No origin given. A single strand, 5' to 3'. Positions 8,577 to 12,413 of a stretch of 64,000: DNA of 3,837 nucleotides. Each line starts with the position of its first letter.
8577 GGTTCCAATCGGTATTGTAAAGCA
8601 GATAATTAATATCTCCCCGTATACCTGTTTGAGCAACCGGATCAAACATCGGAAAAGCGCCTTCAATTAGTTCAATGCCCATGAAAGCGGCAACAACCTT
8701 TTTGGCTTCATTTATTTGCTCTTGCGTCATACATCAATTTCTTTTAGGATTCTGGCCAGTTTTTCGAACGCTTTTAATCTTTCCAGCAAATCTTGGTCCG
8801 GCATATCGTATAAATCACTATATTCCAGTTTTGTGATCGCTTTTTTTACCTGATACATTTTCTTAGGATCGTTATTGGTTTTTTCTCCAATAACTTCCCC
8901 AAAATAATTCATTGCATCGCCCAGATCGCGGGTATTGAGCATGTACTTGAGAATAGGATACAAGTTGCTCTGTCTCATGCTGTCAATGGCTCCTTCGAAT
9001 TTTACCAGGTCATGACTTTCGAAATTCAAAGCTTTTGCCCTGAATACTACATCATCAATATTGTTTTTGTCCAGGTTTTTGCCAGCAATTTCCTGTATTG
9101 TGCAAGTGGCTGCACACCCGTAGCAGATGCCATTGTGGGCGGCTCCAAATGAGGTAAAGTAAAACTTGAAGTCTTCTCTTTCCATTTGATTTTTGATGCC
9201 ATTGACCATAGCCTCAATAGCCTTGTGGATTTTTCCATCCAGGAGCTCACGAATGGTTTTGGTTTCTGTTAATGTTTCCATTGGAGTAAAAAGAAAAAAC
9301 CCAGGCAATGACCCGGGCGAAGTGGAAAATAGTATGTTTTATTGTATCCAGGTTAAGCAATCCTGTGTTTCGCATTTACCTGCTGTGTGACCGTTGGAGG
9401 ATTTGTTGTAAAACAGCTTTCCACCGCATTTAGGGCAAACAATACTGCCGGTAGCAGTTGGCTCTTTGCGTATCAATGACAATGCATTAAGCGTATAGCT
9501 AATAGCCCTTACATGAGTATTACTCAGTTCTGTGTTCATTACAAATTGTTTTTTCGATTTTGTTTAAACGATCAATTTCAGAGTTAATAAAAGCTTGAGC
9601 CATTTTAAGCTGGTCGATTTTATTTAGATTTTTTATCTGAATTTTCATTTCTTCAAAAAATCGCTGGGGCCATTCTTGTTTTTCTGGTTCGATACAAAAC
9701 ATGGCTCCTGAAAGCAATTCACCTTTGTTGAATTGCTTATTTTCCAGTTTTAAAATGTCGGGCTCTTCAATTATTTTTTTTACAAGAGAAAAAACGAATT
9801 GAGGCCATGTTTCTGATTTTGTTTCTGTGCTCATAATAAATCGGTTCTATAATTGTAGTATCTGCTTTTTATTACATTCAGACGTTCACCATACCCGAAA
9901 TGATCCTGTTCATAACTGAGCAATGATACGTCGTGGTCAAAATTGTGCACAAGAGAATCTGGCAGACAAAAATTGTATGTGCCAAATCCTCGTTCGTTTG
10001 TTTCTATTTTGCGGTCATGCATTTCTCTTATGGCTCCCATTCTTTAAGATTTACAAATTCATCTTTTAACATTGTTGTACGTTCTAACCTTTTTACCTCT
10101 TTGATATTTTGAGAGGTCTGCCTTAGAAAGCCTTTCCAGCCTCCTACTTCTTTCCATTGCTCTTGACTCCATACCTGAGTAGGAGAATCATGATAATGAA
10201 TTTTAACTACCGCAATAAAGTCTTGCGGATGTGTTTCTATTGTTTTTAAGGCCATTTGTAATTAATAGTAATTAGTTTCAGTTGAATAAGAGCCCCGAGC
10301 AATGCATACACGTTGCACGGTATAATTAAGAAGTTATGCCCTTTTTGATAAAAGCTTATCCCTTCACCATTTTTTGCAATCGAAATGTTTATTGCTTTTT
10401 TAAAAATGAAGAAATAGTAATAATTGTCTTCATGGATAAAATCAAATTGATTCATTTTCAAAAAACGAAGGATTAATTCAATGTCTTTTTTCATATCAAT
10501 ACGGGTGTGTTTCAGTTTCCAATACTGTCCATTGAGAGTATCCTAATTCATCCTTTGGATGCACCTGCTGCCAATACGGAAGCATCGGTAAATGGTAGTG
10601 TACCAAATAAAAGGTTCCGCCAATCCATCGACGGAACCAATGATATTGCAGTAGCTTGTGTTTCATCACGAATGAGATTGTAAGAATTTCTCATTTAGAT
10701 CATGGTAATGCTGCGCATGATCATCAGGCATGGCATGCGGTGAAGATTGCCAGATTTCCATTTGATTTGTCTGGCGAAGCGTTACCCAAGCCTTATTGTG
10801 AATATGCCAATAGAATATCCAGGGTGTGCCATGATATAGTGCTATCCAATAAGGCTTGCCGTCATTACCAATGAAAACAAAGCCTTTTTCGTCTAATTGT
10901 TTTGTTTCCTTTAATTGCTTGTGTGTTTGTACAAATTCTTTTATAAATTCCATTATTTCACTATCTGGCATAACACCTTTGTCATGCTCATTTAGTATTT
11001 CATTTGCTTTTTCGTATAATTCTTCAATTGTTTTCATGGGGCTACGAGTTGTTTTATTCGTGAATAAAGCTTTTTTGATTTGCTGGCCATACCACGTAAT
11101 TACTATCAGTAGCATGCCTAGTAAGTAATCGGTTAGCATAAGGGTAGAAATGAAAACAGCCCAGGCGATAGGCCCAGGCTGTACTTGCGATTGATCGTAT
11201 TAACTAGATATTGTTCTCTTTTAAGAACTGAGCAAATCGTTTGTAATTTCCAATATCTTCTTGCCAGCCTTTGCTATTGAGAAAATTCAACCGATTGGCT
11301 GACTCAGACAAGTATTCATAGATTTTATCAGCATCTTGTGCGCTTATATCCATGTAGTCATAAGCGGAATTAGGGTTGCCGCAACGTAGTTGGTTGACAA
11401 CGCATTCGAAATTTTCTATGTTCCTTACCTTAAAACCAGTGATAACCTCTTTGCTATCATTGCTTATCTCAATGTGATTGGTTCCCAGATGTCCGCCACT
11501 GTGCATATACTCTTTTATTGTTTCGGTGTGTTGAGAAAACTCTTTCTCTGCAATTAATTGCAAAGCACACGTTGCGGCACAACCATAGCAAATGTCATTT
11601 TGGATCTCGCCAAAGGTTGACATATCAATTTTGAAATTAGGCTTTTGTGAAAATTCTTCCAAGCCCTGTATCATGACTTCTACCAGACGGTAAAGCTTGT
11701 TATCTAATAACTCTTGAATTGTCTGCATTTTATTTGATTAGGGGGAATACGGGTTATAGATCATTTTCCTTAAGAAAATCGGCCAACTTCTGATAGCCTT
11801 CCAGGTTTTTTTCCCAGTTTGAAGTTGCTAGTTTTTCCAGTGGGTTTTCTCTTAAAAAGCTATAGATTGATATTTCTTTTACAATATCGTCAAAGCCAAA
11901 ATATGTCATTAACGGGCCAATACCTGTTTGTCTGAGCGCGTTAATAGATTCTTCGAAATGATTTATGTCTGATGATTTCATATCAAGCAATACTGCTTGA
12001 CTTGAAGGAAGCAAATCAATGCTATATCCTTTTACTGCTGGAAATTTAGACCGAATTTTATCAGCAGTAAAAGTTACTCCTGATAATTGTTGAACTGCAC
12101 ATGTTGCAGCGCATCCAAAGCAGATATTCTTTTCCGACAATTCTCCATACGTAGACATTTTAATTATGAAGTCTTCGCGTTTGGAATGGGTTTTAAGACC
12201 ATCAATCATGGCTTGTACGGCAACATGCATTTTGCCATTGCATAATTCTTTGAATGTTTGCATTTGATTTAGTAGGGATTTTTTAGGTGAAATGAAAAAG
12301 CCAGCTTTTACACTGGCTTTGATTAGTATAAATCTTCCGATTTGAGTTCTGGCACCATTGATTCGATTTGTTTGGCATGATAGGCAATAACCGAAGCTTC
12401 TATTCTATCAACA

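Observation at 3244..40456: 16-nt motif heading minus-strand units, including the MTase island: candidate promoter for the injected RNAP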

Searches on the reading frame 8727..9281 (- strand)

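Call 35: search_protein_families(library=phrogs, proteins=[window:8727-9281:-], max_evalue=0.0001)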
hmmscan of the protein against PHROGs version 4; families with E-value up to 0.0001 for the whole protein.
window:8727-9281:- (184 aa): 1 family
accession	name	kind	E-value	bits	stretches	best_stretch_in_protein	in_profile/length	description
phrog_32504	-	unknown function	4.8e-08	34.2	1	46-116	53-123/175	-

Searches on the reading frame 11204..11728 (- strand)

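Call 17: search_protein_families(library=phrogs, proteins=[window:11204-11728:-], max_evalue=0.001)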
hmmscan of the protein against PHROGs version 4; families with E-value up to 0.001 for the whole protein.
window:11204-11728:- (174 aa): 1 family
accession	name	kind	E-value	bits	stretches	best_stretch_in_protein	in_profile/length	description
phrog_32504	-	unknown function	0.00011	23.2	0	14-173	17-174/175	-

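Call 18: search_protein_families(library=pfam, proteins=[window:11204-11728:-], max_evalue=0.01)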
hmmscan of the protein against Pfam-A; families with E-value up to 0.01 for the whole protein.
window:11204-11728:- (174 aa): 0 families

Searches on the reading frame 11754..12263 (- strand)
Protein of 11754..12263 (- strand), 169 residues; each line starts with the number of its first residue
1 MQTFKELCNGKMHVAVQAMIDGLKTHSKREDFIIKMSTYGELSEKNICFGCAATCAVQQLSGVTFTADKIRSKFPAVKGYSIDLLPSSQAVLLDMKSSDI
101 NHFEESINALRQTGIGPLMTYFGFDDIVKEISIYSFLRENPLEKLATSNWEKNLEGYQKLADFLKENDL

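Call 17: search_protein_families(library=phrogs, proteins=[window:11754-12263:-], max_evalue=0.001)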
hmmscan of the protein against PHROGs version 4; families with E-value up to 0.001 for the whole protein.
window:11754-12263:- (169 aa): 1 family
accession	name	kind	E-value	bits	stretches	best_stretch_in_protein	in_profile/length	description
phrog_32504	-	unknown function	0.00015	22.8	0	15-74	18-86/175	-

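Call 18: search_protein_families(library=pfam, proteins=[window:11754-12263:-], max_evalue=0.01)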
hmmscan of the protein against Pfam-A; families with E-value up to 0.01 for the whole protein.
window:11754-12263:- (169 aa): 0 families
